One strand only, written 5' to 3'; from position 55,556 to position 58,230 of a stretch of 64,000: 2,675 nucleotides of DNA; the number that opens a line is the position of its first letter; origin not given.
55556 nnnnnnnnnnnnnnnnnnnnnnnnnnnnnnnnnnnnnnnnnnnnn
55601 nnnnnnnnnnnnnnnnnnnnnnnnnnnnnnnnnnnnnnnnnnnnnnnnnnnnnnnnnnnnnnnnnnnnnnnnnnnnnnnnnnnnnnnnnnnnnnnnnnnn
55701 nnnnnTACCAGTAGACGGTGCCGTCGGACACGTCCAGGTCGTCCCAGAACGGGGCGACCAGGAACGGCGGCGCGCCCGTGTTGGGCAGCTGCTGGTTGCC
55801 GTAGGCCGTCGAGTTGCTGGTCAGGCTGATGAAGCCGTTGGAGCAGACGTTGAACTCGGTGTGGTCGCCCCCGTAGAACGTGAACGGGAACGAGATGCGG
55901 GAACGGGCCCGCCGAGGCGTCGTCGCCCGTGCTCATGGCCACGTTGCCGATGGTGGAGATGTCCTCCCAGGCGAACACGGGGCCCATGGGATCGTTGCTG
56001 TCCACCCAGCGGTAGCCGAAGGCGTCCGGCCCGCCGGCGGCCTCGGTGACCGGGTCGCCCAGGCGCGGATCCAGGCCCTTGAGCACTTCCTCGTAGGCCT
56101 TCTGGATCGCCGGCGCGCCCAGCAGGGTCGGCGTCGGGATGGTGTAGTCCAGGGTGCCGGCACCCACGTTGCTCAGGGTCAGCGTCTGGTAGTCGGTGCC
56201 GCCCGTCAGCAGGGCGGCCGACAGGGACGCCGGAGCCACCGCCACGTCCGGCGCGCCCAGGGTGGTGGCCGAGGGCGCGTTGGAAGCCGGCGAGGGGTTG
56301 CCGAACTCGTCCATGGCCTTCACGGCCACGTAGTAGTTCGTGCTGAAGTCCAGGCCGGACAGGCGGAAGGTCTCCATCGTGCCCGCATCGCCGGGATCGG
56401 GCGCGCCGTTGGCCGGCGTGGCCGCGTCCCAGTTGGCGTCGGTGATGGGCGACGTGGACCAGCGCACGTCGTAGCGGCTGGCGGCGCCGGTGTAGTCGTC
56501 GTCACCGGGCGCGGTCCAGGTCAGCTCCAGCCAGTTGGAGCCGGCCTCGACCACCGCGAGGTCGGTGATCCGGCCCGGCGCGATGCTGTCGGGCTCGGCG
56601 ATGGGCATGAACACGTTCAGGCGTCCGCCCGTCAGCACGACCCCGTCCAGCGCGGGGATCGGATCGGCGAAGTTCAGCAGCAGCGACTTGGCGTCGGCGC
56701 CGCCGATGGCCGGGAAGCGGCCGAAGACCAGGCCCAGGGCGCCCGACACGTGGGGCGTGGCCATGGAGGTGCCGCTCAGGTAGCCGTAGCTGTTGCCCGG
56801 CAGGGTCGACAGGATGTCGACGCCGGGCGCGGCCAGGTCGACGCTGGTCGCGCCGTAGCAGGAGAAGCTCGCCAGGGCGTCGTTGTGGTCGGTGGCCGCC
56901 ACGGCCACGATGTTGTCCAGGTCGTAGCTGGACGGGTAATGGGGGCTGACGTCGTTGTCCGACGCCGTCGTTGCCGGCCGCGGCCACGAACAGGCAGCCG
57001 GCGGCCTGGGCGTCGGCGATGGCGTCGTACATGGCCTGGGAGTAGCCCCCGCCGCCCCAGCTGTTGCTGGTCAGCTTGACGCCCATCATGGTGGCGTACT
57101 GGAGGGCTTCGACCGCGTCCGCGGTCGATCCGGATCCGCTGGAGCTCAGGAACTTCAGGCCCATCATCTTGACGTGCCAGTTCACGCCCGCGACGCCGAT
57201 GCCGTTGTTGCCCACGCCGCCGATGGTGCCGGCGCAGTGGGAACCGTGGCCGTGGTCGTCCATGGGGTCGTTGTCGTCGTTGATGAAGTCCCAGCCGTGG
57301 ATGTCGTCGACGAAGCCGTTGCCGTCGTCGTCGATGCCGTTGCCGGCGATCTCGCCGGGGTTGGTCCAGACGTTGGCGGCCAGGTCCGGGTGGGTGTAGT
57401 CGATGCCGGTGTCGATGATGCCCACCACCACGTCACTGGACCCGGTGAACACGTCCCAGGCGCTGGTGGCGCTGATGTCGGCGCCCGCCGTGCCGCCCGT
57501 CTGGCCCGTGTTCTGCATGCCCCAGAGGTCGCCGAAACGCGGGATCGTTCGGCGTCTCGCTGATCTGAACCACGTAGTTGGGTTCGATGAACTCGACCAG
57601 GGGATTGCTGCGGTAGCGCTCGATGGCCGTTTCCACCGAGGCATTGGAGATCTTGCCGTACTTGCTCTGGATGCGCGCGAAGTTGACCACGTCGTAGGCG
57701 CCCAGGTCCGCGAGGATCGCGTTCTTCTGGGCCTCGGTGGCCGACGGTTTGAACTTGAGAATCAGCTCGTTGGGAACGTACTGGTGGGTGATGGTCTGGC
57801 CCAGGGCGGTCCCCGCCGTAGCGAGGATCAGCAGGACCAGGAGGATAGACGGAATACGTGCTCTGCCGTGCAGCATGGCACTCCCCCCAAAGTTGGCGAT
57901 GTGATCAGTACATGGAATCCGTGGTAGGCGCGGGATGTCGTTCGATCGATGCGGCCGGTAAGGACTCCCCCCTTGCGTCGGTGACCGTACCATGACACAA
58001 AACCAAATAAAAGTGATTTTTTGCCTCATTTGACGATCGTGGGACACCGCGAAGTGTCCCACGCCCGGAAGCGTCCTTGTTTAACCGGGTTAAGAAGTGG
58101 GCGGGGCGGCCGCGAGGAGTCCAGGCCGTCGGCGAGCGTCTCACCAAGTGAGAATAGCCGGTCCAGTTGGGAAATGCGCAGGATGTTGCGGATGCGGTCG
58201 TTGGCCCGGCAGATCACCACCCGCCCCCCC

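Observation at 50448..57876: One giant S8 subtilase gene with four 1.3 kb NIDO-like/Ig super-repeats and a T9SS/FlgD-type tail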

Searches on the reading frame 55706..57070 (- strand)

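Call 4: search_protein_families(library=pfam, max_evalue=0.01, proteins=[window:55706-57070:-])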
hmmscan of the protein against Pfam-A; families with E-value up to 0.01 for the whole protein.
window:55706-57070:- (455 aa): 2 families
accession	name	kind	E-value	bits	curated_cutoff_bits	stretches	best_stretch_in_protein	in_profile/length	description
PF00082.27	Peptidase_S8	-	5.6e-20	72.3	21.8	1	39-135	160-273/288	Subtilase family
PF00041.27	fn3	-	5.7e-07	30.1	25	1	168-261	3-79/84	Fibronectin type III domain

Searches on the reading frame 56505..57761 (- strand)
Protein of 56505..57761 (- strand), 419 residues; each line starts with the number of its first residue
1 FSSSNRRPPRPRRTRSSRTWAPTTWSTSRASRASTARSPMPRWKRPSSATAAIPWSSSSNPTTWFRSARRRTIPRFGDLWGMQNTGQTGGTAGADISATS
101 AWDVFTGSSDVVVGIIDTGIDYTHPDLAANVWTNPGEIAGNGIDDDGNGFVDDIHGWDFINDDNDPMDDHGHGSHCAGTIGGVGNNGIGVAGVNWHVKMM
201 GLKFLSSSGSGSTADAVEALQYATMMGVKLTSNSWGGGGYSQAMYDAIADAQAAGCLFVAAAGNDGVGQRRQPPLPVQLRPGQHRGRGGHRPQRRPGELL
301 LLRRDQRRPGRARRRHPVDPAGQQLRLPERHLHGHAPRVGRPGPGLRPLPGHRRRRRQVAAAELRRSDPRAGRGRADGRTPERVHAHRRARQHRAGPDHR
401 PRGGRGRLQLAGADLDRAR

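Call 4: search_protein_families(library=pfam, max_evalue=0.01, proteins=[window:56505-57761:-])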
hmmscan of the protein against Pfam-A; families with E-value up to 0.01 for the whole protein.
window:56505-57761:- (419 aa): 1 family
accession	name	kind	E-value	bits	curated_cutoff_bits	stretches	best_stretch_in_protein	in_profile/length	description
PF00082.27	Peptidase_S8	-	3e-35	122.4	21.8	1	109-266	2-155/288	Subtilase family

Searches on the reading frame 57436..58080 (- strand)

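Call 4: search_protein_families(library=pfam, max_evalue=0.01, proteins=[window:57436-58080:-])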
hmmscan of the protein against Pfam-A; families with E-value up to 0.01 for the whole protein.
window:57436-58080:- (215 aa): 1 family
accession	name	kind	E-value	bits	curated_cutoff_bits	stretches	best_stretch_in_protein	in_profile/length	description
PF22148.1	Fervidolysin_NPro-like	-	2.2e-13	50.8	21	1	93-168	7-81/81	Fervidolysin N-terminal prodomain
